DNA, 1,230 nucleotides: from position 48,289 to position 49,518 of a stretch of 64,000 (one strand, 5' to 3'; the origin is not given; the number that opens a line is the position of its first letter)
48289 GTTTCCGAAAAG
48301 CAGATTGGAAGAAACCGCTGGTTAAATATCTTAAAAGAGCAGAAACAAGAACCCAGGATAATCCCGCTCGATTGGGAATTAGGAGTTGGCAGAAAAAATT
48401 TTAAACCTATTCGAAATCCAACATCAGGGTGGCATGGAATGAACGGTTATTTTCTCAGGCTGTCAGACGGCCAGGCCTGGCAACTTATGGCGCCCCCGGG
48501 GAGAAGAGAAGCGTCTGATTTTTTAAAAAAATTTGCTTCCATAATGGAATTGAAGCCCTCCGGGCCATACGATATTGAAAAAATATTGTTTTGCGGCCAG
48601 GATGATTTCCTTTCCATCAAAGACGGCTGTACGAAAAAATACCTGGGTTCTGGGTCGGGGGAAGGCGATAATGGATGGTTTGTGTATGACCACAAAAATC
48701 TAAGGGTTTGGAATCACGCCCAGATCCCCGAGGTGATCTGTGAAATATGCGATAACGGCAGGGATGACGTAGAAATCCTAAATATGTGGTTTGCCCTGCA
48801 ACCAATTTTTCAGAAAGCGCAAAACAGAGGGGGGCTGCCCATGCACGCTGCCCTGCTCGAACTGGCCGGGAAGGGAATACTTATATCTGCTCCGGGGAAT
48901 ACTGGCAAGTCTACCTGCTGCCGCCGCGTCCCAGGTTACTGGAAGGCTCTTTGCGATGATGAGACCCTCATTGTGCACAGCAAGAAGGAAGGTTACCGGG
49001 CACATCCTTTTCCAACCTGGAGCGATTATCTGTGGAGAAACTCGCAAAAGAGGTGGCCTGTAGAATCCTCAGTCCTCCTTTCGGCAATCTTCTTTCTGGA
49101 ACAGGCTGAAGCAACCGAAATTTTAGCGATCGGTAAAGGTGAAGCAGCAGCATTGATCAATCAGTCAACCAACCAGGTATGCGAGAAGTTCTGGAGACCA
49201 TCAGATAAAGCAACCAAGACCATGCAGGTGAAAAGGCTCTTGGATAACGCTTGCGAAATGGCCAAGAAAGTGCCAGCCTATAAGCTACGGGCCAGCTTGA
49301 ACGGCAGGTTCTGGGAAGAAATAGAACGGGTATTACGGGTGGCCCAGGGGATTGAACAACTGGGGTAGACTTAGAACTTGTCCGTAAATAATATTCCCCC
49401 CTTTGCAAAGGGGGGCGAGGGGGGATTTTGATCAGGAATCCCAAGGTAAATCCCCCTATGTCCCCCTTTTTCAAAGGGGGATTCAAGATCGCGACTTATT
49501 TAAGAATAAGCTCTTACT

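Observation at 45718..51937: RiPP-type cluster: PqqD-RRE, two radical-SAM/SPASM maturases, HprK-like P-loop protein, S26 peptidase, nucleotidyltransferase and a candidate precursor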

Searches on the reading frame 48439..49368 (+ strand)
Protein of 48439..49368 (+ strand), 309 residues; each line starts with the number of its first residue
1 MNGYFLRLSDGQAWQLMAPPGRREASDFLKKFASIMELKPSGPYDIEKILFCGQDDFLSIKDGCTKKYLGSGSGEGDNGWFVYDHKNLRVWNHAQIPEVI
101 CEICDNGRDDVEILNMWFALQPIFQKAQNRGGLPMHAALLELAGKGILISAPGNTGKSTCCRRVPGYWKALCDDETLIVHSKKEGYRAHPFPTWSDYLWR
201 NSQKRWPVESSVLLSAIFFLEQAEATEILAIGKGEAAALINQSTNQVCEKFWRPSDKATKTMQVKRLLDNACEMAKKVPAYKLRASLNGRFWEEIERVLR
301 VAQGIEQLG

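Call 3: search_protein_families(library=ncbifam, proteins=[window:48439-49368:+], max_evalue=0.01)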
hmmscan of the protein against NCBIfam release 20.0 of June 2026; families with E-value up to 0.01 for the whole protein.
window:48439-49368:+ (309 aa): 2 families
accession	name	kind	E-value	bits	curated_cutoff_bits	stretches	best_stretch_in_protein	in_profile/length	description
TIGR04249.1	SCM_chp_ScmC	equivalog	1.1e-90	304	125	1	4-299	1-292/292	SynChlorMet cassette protein ScmC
TIGR04352.1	HprK_rel_A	equivalog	0.0032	16.6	200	1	132-178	96-143/280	HprK-related kinase A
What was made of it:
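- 48439..49368 (+): scmC: PEPCK/HprK-fold P-loop protein, predicted phosphotransferase, 309 aa. TIGR04249 304 bits (cut-off 125) (call 3).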

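Call 4: search_protein_families(library=pfam, proteins=[window:48439-49368:+], max_evalue=0.01)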
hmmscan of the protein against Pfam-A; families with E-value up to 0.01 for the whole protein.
window:48439-49368:+ (309 aa): 1 family
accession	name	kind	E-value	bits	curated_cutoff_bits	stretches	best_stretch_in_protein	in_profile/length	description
PF06188.17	HrpE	-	0.0091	16.3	23.5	0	222-267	40-85/191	HrpE/YscL/FliH and V-type ATPase subunit E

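Call 14: find_homologous_proteins(query=window:48439-49368:+, max_evalue=0.001)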
Query window:48439-49368:+ (309 aa): 1128 proteins with E <= 0.001 among 2409 candidates; the best 120 are listed.
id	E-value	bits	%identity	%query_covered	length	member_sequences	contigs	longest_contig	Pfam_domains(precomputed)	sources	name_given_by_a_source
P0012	1.9e-207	706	97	100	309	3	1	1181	PF27840.1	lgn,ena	-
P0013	1.2e-179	614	87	98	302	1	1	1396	PF27840.1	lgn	-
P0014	5.6e-169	579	82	98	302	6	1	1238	PF27840.1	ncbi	-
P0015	2.0e-158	545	78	98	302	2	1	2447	PF27840.1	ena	-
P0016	8.5e-153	526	77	98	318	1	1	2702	PF27840.1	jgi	jgi:SynChlorMet cassette protein ScmC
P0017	5.1e-139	481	71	98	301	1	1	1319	PF27840.1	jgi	jgi:SynChlorMet cassette protein ScmC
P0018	5.5e-114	399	58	98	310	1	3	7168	PF27840.1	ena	-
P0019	9.0e-113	395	56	98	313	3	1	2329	PF27840.1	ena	-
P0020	9.8e-113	395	57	97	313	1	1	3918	PF27840.1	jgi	jgi:SynChlorMet cassette protein ScmC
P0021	1.9e-111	390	55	98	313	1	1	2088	PF27840.1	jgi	jgi:SynChlorMet cassette protein ScmC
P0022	1.3e-109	384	58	96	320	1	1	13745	PF27840.1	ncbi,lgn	-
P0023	2.0e-109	384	57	98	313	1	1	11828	PF27840.1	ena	-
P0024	4.5e-109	382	54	98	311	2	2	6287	PF27840.1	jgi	jgi:SynChlorMet cassette protein ScmC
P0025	5.5e-108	379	55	98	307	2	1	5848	PF27840.1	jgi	jgi:SynChlorMet cassette protein ScmC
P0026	4.0e-105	370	57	93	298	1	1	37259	PF27840.1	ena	-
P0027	7.7e-105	369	55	97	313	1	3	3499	PF27840.1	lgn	-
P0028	9.7e-105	368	52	98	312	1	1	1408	PF27840.1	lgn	-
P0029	2.1e-104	367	54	97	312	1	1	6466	PF27840.1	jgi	jgi:SynChlorMet cassette protein ScmC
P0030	6.0e-104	366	54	96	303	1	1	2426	PF27840.1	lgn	-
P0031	3.5e-102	360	55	97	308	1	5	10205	PF27840.1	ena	-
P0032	3.9e-93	330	52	88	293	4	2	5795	PF27840.1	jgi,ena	-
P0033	7.6e-93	329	49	96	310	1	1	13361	PF27840.1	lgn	-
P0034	1.3e-92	328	51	96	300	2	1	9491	PF27840.1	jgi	jgi:SynChlorMet cassette protein ScmC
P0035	1.4e-92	328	50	96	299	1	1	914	PF27840.1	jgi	jgi:SynChlorMet cassette protein ScmC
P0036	1.1e-91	325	47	96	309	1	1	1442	PF27840.1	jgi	jgi:SynChlorMet cassette protein ScmC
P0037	1.3e-91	325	49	96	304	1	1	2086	PF27840.1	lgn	-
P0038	1.6e-91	325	51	96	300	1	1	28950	PF27840.1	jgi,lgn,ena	-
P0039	1.4e-90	322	48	96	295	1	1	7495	PF27840.1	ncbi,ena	-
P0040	1.7e-90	321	46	96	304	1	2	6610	PF27840.1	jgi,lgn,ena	-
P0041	8.0e-90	319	48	97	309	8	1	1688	PF27840.1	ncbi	-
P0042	8.5e-90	319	47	96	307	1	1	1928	PF27840.1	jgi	jgi:SynChlorMet cassette protein ScmC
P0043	1.2e-89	319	50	99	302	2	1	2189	PF27840.1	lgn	-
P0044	1.6e-89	318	49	96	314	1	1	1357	PF27840.1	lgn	-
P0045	2.5e-89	318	48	96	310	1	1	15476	PF27840.1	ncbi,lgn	-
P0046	2.7e-89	317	49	96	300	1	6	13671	PF27840.1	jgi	jgi:SynChlorMet cassette protein ScmC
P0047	4.2e-89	317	48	96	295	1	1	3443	PF27840.1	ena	-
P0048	7.4e-89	316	46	96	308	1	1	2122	PF27840.1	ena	-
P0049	2.3e-88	314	49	96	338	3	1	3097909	PF27840.1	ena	-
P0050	2.5e-88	314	47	96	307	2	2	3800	PF27840.1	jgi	jgi:SynChlorMet cassette protein ScmC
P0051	3.0e-88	314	47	96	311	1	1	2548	PF27840.1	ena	-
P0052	3.7e-88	314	48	96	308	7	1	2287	PF27840.1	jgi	jgi:SynChlorMet cassette protein ScmC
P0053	4.3e-88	314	47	95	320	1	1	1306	PF27840.1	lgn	-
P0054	6.2e-88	313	50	96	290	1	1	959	PF27840.1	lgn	-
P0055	7.3e-88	313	47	96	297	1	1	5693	PF27840.1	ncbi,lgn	-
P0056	7.7e-88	313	51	85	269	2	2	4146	PF27840.1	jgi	jgi:SynChlorMet cassette protein ScmC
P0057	3.6e-87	310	49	96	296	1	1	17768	PF27840.1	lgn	-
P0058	4.6e-87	310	48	97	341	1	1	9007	PF27840.1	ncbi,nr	ncbi:MAG: SynChlorMet cassette protein ScmC [Nitrospirae bacterium]|nr:SynChlorMet cassette protein 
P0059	4.7e-87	310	45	96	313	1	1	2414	PF27840.1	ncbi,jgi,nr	ncbi:MAG: SynChlorMet cassette protein ScmC [Deltaproteobacteria bacterium]|nr:SynChlorMet cassette 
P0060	5.1e-87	310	47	96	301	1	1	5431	PF27840.1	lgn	-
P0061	5.5e-87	310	48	96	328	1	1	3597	PF27840.1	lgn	-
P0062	6.0e-87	310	46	96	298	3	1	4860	PF27840.1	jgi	jgi:SynChlorMet cassette protein ScmC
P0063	9.2e-87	309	49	96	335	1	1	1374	PF27840.1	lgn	-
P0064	1.7e-86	308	48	96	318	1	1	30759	PF27840.1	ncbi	ncbi:SynChlorMet cassette protein ScmC [Thermodesulfobacteriota bacterium]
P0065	2.0e-86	308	46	96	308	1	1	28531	PF27840.1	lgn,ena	-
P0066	2.5e-86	308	47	97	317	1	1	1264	PF27840.1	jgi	-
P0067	2.8e-86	308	47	96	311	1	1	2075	PF27840.1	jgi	jgi:SynChlorMet cassette protein ScmC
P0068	3.4e-86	307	49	96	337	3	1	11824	PF27840.1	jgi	-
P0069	4.1e-86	307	48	96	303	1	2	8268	PF27840.1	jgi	jgi:SynChlorMet cassette protein ScmC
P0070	6.8e-86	306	49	96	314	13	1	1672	PF27840.1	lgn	-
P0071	8.2e-86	306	47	99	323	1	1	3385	PF27840.1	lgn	-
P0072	8.3e-86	306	49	96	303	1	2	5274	PF27840.1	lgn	-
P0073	1.1e-85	306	47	96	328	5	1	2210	PF27840.1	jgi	jgi:SynChlorMet cassette protein ScmC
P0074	1.8e-85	305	48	97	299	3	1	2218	PF27840.1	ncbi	-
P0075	1.8e-85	305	48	96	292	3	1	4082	PF27840.1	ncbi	-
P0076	1.9e-85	305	47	96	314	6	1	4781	PF27840.1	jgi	jgi:SynChlorMet cassette protein ScmC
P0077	2.2e-85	305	48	96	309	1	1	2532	PF27840.1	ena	-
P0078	2.4e-85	305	48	96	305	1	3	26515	PF27840.1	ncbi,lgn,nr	ncbi:MAG: SynChlorMet cassette protein ScmC [Nitrospirae bacterium]|nr:SynChlorMet cassette protein 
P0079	2.9e-85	304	48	97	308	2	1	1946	PF27840.1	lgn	-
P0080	3.0e-85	304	47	96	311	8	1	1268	PF27840.1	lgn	-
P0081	4.2e-85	304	48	96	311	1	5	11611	PF27840.1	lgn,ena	-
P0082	4.3e-85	304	46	96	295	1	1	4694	PF27840.1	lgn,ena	-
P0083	4.4e-85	304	47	96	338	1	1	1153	PF27840.1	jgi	-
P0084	4.5e-85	304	48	96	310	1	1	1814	PF27840.1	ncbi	-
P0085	4.7e-85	304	46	97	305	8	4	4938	PF27840.1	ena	-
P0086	5.1e-85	303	47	96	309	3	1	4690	PF27840.1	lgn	-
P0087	6.5e-85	303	47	96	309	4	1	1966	PF27840.1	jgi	jgi:SynChlorMet cassette protein ScmC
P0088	6.7e-85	303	48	96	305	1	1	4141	PF27840.1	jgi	-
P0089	7.5e-85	303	47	96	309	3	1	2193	PF27840.1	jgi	-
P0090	8.2e-85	303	48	96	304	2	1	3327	PF27840.1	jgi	jgi:SynChlorMet cassette protein ScmC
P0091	1.1e-84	302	48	96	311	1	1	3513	PF27840.1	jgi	-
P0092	1.1e-84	302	46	95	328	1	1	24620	PF27840.1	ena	-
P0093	1.5e-84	302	47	96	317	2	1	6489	PF27840.1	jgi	jgi:SynChlorMet cassette protein ScmC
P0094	1.5e-84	302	46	96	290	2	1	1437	PF27840.1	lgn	-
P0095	1.6e-84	302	45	96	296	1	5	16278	PF27840.1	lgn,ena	-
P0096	1.9e-84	302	47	96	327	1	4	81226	PF27840.1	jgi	jgi:SynChlorMet cassette protein ScmC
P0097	1.9e-84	302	48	96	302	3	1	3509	PF27840.1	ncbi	-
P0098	2.0e-84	301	46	96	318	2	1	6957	PF27840.1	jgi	jgi:SynChlorMet cassette protein ScmC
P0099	2.3e-84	301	47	96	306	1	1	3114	PF27840.1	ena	-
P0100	2.5e-84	301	46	96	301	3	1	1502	PF27840.1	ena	-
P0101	2.6e-84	301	47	96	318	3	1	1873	PF27840.1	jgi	jgi:SynChlorMet cassette protein ScmC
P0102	2.8e-84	301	48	96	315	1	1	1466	PF27840.1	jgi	jgi:SynChlorMet cassette protein ScmC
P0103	5.7e-84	300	45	97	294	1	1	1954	PF27840.1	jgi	jgi:SynChlorMet cassette protein ScmC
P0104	8.9e-84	299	46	96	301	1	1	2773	PF27840.1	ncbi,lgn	-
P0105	1.4e-83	299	48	96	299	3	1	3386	PF27840.1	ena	-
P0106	1.4e-83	299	47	97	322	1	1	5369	PF27840.1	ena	-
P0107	1.7e-83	298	48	97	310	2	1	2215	PF27840.1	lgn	-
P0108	2.4e-83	298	46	96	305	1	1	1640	PF27840.1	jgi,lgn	jgi:SynChlorMet cassette protein ScmC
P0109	3.7e-83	297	46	96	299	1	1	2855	PF27840.1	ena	-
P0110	4.6e-83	297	45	96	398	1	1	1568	PF27840.1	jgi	jgi:SynChlorMet cassette protein ScmC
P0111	4.9e-83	297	46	96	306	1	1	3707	PF27840.1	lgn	-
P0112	5.6e-83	297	46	96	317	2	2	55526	PF27840.1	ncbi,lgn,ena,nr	ncbi:MAG TPA: SynChlorMet cassette protein ScmC [Syntrophales bacterium]|nr:SynChlorMet cassette pro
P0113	5.7e-83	297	45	96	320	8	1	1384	PF27840.1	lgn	-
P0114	6.9e-83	296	44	97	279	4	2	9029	PF27840.1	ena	-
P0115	7.3e-83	296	46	98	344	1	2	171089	PF27840.1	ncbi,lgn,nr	ncbi:MAG: SynChlorMet cassette protein ScmC [Candidatus Aminicenantes bacterium]|nr:SynChlorMet cass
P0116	8.6e-83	296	45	96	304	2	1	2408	PF27840.1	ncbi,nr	ncbi:MAG: SynChlorMet cassette protein ScmC [Deltaproteobacteria bacterium]|nr:SynChlorMet cassette 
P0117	1.1e-82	296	47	96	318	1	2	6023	PF27840.1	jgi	jgi:SynChlorMet cassette protein ScmC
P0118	1.1e-82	296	46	96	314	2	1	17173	PF27840.1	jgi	jgi:SynChlorMet cassette protein ScmC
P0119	1.5e-82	295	47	96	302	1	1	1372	PF27840.1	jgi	jgi:SynChlorMet cassette protein ScmC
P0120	1.5e-82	295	47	96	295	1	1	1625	PF27840.1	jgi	jgi:SynChlorMet cassette protein ScmC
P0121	2.0e-82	295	48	96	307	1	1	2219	PF27840.1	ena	-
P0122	2.1e-82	295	47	96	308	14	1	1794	PF27840.1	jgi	jgi:SynChlorMet cassette protein ScmC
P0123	2.5e-82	295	47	96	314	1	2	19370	PF27840.1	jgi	jgi:SynChlorMet cassette protein ScmC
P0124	2.7e-82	294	45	97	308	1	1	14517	PF27840.1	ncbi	ncbi:SynChlorMet cassette protein ScmC [Candidatus Poribacteria bacterium]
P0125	2.8e-82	294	45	96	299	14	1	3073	PF27840.1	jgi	jgi:SynChlorMet cassette protein ScmC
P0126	2.8e-82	294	46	96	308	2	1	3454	PF27840.1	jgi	jgi:SynChlorMet cassette protein ScmC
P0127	3.8e-82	294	49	88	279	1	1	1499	PF27840.1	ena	-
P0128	4.2e-82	294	45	97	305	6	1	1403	PF27840.1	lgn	-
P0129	4.5e-82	294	47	96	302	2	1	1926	PF27840.1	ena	-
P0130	4.9e-82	294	45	96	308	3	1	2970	PF27840.1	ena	-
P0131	4.9e-82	294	43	96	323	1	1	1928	PF27840.1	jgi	jgi:SynChlorMet cassette protein ScmC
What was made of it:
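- On SynChlorMet cassette: Relatives carry PF27840 (call 14).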

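Call 17: find_related_loci(query=A2, collection=genome_contigs, flank=10000)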
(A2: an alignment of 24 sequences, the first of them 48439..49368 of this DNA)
Query A2 (309 aa) in genome_contigs; peptide patterns used: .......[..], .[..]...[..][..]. (x = any residue, [..] = any of these).
198 stretches matched a pattern; 135 encode a relative of the query (tblastn E <= 1e-3); the best 80 are kept; 80 distinct loci.
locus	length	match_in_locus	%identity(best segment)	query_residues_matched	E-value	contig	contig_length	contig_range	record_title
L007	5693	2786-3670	47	4-300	1e-91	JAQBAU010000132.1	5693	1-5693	MAG: Desulfobacterales bacterium isolate MAG_328_bin-12 328_bin-12_ctg-132, whole genome shotgun sequence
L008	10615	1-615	63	100-304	5e-89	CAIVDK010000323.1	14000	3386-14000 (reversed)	MAG: uncultured delta proteobacterium isolate Loclat_bin-13126 genome assembly, contig: bin-13126:323/473, whole genome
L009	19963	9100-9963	48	3-299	1e-88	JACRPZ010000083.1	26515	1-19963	MAG: Nitrospirae bacterium isolate NC_groundwater_2000_Pr3_S-0.65um_44_7 SR2-18-Sp65_coassembly_scaffold_602256, whole g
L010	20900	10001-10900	46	2-303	2e-87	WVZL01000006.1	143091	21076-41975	MAG: Candidatus Aminicenantes bacterium isolate CS4-C018 C_merged_R1_(paired)_contig_7416, whole genome shotgun sequence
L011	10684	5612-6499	48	2-299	1e-87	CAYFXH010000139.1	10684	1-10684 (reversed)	MAG TPA_asm: uncultured Desulfobacteraceae bacterium isolate ERP108616_co2_158 genome assembly, contig: NODE_11458_lengt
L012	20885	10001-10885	46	4-300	9e-88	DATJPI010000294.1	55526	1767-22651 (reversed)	MAG TPA_asm: Syntrophales bacterium isolate SMAG_U14909 k141_4157142, whole genome shotgun sequence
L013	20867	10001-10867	43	2-299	9e-85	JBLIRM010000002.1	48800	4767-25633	MAG: bacterium isolate MG2_202303_bin_300 MG2_202303_bin_300_scaffold_2, whole genome shotgun sequence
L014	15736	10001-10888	45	2-299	3e-84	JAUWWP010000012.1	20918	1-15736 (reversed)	MAG: Deltaproteobacteria bacterium isolate CSMAG_2661 CSMAG_2661_k127_1018108_length_20918_cov_19.0705, whole genome sho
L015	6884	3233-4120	45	2-299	4e-84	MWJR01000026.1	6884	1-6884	MAG: Calditrichaeota bacterium AABM5.125.24 NODE_184_length_6884_cov_8.12957_ID_367, whole genome shotgun sequence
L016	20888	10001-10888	46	2-299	5e-83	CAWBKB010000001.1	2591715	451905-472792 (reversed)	MAG: uncultured delta proteobacterium isolate MFD03323.bin.2.103 genome assembly, contig: contig_11060, whole genome sho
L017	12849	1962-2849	46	2-299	2e-82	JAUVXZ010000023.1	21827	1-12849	MAG: Pseudomonadota bacterium isolate CSMAG_1229 CSMAG_1229_k141_423692_length_21827_cov_9.8710, whole genome shotgun se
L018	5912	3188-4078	45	2-299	7e-82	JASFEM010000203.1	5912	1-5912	MAG: Syntrophobacterales bacterium isolate D0606M12metaG_Bin_34 D0606M12metaG_FD_scaffold_4497_c1, whole genome shotgun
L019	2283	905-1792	45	4-301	3e-84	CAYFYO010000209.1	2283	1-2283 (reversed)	MAG TPA_asm: uncultured Thermodesulfobacteriota bacterium isolate ERP108616_co2_127 genome assembly, contig: NODE_124242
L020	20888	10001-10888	46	2-299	5e-81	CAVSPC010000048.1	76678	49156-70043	MAG: uncultured delta proteobacterium isolate MFD01299.bin.3.165 genome assembly, contig: contig_7092, whole genome shot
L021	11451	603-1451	46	4-299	5e-80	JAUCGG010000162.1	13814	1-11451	Desulfococcaceae bacterium HSG8 NODE_321_length_13814, whole genome shotgun sequence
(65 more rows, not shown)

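Call 30: search_solved_structures(query=A2, max_evalue=10, show_alignments=2)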
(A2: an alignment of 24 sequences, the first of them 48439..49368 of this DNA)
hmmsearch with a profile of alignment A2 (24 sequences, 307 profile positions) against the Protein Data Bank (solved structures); distinct sequences matched with E-value up to 10: 4.
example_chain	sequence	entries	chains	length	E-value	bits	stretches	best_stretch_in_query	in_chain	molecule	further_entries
1jb1_A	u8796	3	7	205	0.054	15.9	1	139-191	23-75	HPRK PROTEIN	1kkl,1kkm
2qmh_A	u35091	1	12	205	0.057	15.8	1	139-191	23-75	HPr kinase/phosphorylase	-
1knx_A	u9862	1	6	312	0.61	12.4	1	141-180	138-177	Probable HPr(Ser) kinase/phosphatase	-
1ko7_A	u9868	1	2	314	0.73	12.2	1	139-182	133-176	Hpr kinase/phosphatase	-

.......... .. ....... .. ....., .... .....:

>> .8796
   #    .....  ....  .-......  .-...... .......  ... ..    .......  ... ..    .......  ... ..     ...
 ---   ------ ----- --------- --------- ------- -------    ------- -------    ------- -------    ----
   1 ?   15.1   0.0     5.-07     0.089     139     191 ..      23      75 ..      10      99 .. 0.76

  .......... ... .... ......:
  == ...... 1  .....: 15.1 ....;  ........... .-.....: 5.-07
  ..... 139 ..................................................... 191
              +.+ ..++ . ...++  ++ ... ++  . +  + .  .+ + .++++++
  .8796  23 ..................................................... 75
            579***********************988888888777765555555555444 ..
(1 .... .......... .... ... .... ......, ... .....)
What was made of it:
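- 48439..49368 (+): The only sequence-level PDB matches are HPr kinase/phosphorylases, aligned over exactly these motifs (E 0.05; call 30).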

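Call 36: predict_structure(alignment_id=A2)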
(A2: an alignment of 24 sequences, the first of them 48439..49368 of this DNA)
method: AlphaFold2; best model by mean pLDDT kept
length: 309 residues; sequences in the alignment: 24
mean_pLDDT: 91.3   pTM: 0.89
mean pLDDT of the five models: 91.3, 90.5, 89.0, 88.6, 88.5
residues with pLDDT >= 90: 237; 70-90: 60; 50-70: 9; < 50: 3
segments of 3 or more residues with pLDDT < 50: 307-309
pLDDT, mean of each block of 10 residues (from residue 1): 91 94 92 96 88 93 91 73 93 94 91 95 95 96 97 81 94 95 95 86 90 97 93 98 93 84 95 98 91 94 63
secondary structure, 60 per line:
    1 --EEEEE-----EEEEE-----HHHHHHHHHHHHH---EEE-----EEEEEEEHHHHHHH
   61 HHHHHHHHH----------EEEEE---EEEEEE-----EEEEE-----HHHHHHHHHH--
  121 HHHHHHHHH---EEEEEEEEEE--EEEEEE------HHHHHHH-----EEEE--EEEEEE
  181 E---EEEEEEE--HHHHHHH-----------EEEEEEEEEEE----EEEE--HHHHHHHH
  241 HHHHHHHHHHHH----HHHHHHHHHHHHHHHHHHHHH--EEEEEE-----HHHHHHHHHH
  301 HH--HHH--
elements in order: E3-7 E13-17 H23-35 E39-41 E47-53 H54-69 E80-84 E88-93 E99-103 H109-118 H121-129 E133-142 E145-150 H157-163 E169-172 E175-181 E185-191 H194-200 E212-222 E227-230 H233-252 H257-277 E280-285 H291-302
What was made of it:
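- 48439..49368 (+): The AF2 model has pLDDT 91.3 (call 36).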

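Call 39: fold_search(model_id=the predicted structure, library=pdb)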
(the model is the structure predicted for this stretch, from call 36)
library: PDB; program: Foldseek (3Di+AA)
matches with E <= 10: 758; with E <= 0.001: 80
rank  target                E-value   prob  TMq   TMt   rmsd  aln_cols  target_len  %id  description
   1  5fh1                  3.8e-08  1.00  0.48  0.27  11.6       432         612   14  The structure of rat cytosolic PEPCK variant E89D in complex with GTP (released 2016-12-28)
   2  4ywb_C                4.6e-08  1.00  0.46  0.27  11.1       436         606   12  Structure of rat cytosolic pepck in complex with 3-mercaptopicolinic acid and oxalic acid (released 2015-09-23)
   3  3dtb_B                6.6e-08  1.00  0.49  0.28  10.8       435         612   13  The structure of rat cytosolic PEPCK in complex with phosphoglycolate and GDP (released 2008-08-26)
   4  4ox2_A                9.5e-08  1.00  0.48  0.28  11.2       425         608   13  I45T cytosolic phosphoenolpyruvate carboxykinase in complex with beta-sulfopyruvate and GTP (released 2014-06-11)
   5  4gnq                  1.0e-07  1.00  0.48  0.27  11.0       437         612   13  Structure of rat cytosolic PEPCK Ld_3g in complex with oxalate and GTP (released 2013-07-03)
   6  4gnm                  1.1e-07  1.00  0.50  0.29  11.0       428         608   14  Structure of rat cytosolic PEPCK Ld_2g in complex with oxalate and GTP (released 2013-07-03)
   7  5fh2                  1.2e-07  1.00  0.50  0.28  10.8       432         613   13  The structure of rat cytosolic PEPCK variant E89Q in complex with GTP (released 2016-11-09)
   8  2qf1                  1.2e-07  1.00  0.47  0.27  11.8       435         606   13  Rat cytosolic PEPCK in complex with oxaloacetic acid. (released 2007-08-21)
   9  7l3v                  1.3e-07  1.00  0.50  0.29  10.6       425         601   14  PEPCK MMQX structure 120ms post-mixing with oxaloacetic acid (released 2021-10-13)
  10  2pc9_B                1.3e-07  1.00  0.45  0.31   9.9       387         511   13  Crystal Structure Of ATP-Dependent Phosphoenolpyruvate Carboxykinase From Thermus thermophilus HB8 (released 2007-10-02)
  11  4ox2_B                1.4e-07  1.00  0.47  0.27  11.0       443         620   13  I45T cytosolic phosphoenolpyruvate carboxykinase in complex with beta-sulfopyruvate and GTP (released 2014-06-11)
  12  5fh4                  1.6e-07  1.00  0.50  0.28  10.8       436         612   12  The structure of rat cytosolic PEPCK variant E89D in complex with beta-sulfopyruvate and GTP (released 2016-11-09)
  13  3dt2                  1.6e-07  1.00  0.47  0.27  11.1       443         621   13  The structure of rat cytosolic PEPCK in complex with oxalate and GTP (released 2008-08-26)
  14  4yw8                  1.8e-07  1.00  0.49  0.28  10.8       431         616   14  Structure of rat cytosolic pepck in complex with 3-mercaptopicolinic acid (released 2015-09-23)
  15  4gnp                  2.1e-07  1.00  0.49  0.29  10.8       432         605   13  Structure of rat cytosolic PEPCK Ld_3g in complex with PEP and GDP (released 2013-07-03)
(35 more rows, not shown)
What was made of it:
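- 48439..49368 (+): Foldseek top hits are PEP carboxykinases, E 4e-8, TM about 0.5 (call 39).
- On HPr kinase/phosphorylase-like (PEPCK-like fold) P-loop kinases: Foldseek hits PEPCK at E 4e-8 (call 39).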
